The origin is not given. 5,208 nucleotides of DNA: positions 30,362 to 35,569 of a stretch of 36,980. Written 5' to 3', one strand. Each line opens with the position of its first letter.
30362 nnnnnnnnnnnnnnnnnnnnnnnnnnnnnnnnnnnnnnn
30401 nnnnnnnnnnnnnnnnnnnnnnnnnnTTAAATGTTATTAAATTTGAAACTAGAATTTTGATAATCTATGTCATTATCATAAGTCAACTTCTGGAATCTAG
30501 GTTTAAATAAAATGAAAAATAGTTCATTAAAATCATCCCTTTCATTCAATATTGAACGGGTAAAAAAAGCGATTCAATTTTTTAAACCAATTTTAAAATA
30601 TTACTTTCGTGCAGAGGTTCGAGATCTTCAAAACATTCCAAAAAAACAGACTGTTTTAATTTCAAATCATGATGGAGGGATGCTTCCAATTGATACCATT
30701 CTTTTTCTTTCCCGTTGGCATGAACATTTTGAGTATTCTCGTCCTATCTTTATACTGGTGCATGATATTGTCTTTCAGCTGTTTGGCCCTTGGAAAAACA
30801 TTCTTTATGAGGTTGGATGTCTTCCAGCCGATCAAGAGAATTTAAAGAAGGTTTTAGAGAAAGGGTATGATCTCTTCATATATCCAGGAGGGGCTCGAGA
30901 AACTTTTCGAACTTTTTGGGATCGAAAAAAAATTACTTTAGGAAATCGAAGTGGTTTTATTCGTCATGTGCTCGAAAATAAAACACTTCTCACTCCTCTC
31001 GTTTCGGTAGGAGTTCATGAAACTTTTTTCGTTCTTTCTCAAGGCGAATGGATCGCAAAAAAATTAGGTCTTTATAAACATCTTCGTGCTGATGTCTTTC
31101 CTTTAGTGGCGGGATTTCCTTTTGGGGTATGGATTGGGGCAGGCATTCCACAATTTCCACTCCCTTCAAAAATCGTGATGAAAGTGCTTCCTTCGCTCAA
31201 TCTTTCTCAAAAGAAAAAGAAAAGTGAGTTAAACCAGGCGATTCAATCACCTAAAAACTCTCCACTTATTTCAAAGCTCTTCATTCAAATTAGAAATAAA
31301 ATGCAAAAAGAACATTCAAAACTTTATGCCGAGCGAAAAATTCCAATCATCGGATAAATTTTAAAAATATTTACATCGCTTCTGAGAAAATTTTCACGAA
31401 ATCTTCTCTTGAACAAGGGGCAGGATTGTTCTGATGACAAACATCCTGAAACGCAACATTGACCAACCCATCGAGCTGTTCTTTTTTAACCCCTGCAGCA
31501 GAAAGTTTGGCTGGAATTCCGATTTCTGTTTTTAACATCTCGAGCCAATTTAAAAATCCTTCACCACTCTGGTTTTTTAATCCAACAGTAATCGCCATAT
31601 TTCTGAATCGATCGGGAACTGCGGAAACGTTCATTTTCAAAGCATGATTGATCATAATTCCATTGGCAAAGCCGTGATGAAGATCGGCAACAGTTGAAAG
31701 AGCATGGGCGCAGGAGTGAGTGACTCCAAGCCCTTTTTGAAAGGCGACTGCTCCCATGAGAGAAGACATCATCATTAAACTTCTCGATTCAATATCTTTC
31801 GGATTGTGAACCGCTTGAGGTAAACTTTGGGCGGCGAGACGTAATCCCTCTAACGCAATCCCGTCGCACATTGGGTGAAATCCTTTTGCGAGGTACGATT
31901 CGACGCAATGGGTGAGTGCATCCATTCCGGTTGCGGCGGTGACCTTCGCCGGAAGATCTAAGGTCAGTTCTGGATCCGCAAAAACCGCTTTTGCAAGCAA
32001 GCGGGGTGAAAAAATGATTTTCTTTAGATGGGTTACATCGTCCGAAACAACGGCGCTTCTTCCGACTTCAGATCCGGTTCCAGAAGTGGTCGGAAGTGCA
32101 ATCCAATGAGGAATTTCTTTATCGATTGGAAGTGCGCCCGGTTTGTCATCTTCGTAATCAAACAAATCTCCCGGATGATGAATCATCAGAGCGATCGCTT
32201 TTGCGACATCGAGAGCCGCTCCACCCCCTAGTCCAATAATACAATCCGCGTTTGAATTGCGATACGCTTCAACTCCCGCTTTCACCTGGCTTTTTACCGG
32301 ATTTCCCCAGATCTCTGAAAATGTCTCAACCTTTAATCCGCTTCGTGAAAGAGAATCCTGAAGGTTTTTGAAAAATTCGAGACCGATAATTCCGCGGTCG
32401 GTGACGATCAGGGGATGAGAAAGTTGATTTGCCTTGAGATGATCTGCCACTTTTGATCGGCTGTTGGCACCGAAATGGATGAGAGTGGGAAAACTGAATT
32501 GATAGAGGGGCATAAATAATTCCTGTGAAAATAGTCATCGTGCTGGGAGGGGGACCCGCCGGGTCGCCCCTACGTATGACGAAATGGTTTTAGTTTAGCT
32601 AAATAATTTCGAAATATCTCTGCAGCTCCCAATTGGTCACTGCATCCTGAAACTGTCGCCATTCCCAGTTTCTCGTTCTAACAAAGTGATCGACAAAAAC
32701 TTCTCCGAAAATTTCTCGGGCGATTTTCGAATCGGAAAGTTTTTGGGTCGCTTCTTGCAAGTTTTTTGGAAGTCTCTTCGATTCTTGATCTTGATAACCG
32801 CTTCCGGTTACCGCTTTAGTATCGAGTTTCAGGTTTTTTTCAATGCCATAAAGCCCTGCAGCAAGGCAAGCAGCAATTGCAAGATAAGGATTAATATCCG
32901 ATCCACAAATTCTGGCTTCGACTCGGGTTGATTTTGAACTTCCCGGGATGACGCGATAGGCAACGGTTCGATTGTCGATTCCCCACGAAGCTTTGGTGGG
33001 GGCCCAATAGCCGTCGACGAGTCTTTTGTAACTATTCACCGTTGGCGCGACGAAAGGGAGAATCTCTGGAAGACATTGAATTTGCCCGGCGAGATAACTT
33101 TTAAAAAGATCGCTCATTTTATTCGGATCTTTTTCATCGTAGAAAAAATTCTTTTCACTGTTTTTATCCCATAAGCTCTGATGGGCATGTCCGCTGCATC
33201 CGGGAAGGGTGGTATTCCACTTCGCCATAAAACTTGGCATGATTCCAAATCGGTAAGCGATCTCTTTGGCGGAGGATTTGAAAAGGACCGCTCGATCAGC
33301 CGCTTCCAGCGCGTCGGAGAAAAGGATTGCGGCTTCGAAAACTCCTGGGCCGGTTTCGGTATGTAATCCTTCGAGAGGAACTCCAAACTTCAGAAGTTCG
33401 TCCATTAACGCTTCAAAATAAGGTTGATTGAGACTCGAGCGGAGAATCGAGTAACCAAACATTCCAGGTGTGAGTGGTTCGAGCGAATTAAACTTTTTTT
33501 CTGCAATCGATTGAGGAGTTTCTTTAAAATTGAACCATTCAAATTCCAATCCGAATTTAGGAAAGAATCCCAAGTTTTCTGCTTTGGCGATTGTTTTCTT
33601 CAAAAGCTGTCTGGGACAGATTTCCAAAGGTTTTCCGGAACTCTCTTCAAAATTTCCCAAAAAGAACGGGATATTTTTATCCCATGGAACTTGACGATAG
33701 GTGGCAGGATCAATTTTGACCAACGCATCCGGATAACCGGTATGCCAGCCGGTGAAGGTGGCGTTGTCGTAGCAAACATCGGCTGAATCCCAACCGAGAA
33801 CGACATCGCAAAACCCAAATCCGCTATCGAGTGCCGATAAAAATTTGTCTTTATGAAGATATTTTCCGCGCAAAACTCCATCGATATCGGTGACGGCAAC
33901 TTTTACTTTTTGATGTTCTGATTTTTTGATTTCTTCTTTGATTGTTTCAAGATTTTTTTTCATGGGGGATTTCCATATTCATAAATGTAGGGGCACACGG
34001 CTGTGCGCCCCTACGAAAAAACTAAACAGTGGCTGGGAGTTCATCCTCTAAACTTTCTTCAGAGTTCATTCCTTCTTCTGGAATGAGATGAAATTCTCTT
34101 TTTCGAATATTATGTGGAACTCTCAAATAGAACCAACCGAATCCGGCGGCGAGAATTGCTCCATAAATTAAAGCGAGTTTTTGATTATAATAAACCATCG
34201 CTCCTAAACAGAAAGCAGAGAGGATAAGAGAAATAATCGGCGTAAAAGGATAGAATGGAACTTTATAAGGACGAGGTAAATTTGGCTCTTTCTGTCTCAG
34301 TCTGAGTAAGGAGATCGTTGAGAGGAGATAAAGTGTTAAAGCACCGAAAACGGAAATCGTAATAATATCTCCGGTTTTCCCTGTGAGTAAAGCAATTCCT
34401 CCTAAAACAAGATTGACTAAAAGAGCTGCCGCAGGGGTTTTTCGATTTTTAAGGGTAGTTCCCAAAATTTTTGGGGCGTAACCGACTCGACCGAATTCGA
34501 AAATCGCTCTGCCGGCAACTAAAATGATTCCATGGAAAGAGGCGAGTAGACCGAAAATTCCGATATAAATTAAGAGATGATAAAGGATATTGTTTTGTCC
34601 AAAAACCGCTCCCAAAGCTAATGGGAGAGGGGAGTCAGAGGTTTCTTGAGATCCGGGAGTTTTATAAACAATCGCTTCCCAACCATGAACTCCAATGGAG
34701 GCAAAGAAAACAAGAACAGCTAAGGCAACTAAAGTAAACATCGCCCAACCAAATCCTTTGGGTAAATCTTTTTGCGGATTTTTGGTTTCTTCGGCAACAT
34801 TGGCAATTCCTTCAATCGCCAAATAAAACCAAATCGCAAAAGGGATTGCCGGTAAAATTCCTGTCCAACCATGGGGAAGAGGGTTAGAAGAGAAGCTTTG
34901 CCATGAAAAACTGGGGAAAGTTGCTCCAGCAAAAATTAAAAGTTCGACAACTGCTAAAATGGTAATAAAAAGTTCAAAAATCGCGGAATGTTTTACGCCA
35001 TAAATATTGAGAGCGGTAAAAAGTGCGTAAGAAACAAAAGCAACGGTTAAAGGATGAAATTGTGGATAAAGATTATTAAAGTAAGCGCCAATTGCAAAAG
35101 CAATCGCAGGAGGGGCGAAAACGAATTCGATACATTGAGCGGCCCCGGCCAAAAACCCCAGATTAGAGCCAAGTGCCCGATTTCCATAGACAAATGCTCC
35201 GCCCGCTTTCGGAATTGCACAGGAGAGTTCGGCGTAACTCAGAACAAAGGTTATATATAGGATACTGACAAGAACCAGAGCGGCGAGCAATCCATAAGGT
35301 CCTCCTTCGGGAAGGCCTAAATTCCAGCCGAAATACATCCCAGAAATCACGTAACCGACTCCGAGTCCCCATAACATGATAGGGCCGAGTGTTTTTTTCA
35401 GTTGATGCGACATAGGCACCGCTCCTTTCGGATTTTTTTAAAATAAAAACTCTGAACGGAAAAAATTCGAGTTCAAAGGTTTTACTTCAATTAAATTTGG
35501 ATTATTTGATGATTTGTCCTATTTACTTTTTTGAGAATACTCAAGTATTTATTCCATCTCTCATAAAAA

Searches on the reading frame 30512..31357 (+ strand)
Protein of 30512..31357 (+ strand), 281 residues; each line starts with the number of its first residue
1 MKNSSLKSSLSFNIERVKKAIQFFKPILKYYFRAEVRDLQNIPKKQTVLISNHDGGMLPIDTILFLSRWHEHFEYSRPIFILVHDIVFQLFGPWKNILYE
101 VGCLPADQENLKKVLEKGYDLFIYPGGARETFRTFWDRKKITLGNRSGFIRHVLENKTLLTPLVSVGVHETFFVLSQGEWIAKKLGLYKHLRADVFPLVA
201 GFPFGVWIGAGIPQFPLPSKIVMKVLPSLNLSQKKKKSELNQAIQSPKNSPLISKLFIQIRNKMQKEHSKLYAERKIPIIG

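Call 42: search_protein_families(library=pfam, proteins=[window:30512-31357:+], max_evalue=0.001)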
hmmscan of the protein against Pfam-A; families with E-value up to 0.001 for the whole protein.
window:30512-31357:+ (281 aa): 2 families
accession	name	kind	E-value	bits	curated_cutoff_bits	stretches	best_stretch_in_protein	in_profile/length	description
PF03982.18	DAGAT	-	4.5e-12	45.9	22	1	14-172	35-194/297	Diacylglycerol acyltransferase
PF01553.26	Acyltransferase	-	4.2e-09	36.7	23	1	34-164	2-130/132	Acyltransferase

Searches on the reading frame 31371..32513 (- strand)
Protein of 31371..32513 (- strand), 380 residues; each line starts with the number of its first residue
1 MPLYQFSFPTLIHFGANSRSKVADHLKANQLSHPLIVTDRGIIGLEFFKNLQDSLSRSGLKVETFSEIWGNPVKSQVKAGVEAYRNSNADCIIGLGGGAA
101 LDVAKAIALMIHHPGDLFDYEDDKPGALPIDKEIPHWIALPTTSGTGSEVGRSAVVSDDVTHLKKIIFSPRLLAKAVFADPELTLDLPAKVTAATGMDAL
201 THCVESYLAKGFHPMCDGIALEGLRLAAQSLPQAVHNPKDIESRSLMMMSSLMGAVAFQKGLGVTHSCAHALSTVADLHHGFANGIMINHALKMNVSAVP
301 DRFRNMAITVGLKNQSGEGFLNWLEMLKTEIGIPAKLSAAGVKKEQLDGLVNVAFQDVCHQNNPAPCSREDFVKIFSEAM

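Call 42: search_protein_families(library=pfam, proteins=[window:31371-32513:-], max_evalue=0.001)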
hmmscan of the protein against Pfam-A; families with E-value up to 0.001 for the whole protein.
window:31371-32513:- (380 aa): 3 families
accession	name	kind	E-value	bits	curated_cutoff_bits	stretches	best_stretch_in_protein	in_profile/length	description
PF25137.1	ADH_Fe_C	-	8.9e-44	149.9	27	1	192-380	1-194/194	Fe-containing alcohol dehydrogenase family, C-terminal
PF00465.25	Fe-ADH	-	1.2e-43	149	31.3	1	9-181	1-168/168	Iron-containing alcohol dehydrogenase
PF13685.12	Fe-ADH_2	-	4.5e-11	43.4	28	1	14-109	2-95/149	Iron-containing alcohol dehydrogenase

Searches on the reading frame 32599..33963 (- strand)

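Call 42: search_protein_families(library=pfam, proteins=[window:32599-33963:-], max_evalue=0.001)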
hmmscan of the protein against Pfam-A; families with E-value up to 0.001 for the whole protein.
window:32599-33963:- (454 aa): 1 family
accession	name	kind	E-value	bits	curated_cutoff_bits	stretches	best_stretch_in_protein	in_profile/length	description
PF00120.29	Gln-synt_C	-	7.2e-97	325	24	1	115-450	2-344/344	Glutamine synthetase, catalytic domain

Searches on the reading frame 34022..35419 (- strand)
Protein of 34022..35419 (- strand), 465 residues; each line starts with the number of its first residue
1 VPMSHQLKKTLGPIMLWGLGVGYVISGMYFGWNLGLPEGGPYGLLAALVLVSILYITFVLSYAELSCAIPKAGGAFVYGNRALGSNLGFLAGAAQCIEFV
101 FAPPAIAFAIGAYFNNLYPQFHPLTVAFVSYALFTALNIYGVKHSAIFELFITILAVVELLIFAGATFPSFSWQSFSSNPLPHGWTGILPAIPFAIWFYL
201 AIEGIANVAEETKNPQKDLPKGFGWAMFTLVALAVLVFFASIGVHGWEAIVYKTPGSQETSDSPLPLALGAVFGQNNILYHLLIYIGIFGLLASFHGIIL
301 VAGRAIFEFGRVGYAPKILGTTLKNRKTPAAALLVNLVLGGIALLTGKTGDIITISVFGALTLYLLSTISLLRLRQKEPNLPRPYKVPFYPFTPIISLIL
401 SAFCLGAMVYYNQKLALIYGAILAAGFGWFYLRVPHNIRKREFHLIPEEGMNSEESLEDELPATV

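Call 42: search_protein_families(library=pfam, proteins=[window:34022-35419:-], max_evalue=0.001)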
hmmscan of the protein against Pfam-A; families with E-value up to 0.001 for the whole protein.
window:34022-35419:- (465 aa): 2 families
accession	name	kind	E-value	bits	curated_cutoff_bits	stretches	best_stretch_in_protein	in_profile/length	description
PF13520.12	AA_permease_2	-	6.1e-42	144.5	27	1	24-416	14-412/427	Amino acid permease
PF00324.27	AA_permease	-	1.6e-35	123.2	24.6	1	27-412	14-425/470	Amino acid permease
